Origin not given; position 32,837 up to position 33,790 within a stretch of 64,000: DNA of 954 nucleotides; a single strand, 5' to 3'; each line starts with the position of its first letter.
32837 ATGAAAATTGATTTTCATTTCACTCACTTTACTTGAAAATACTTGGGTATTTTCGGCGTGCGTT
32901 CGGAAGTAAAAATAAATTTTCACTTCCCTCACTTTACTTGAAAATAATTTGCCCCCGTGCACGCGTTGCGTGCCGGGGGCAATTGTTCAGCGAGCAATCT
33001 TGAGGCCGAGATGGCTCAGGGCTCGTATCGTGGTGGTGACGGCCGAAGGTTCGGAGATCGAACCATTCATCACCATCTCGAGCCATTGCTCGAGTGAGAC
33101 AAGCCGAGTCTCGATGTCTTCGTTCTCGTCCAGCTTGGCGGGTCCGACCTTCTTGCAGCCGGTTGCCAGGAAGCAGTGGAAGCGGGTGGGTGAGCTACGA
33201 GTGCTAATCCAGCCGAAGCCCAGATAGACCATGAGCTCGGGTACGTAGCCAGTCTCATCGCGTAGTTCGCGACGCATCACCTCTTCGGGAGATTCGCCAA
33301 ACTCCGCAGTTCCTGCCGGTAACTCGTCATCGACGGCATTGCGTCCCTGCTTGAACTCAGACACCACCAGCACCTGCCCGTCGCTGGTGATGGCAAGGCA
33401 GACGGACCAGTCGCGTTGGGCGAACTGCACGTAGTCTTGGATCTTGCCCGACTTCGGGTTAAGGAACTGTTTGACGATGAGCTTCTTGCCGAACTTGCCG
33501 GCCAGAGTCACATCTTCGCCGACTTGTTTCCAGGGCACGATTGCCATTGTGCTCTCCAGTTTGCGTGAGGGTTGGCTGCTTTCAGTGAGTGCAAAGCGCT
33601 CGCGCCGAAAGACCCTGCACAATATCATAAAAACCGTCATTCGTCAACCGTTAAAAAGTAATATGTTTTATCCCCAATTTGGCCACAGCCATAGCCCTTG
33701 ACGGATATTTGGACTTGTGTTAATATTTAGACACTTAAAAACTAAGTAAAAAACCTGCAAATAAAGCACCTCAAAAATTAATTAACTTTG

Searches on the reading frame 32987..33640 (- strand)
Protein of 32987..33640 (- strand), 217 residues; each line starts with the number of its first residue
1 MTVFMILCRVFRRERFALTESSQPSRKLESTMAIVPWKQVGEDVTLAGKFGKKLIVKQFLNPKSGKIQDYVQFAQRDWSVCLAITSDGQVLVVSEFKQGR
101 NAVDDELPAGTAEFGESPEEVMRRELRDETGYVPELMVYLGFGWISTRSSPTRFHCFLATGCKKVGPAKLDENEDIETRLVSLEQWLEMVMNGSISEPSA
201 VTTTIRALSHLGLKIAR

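Call 6: search_protein_families(library=pfam, proteins=[window:32987-33640:-], max_evalue=0.01)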
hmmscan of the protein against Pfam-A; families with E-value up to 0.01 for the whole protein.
window:32987-33640:- (217 aa): 1 family
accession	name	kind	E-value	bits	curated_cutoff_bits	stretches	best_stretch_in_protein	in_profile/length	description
PF00293.34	NUDIX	-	8.5e-14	52.1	21.1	1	80-186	6-118/134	NUDIX domain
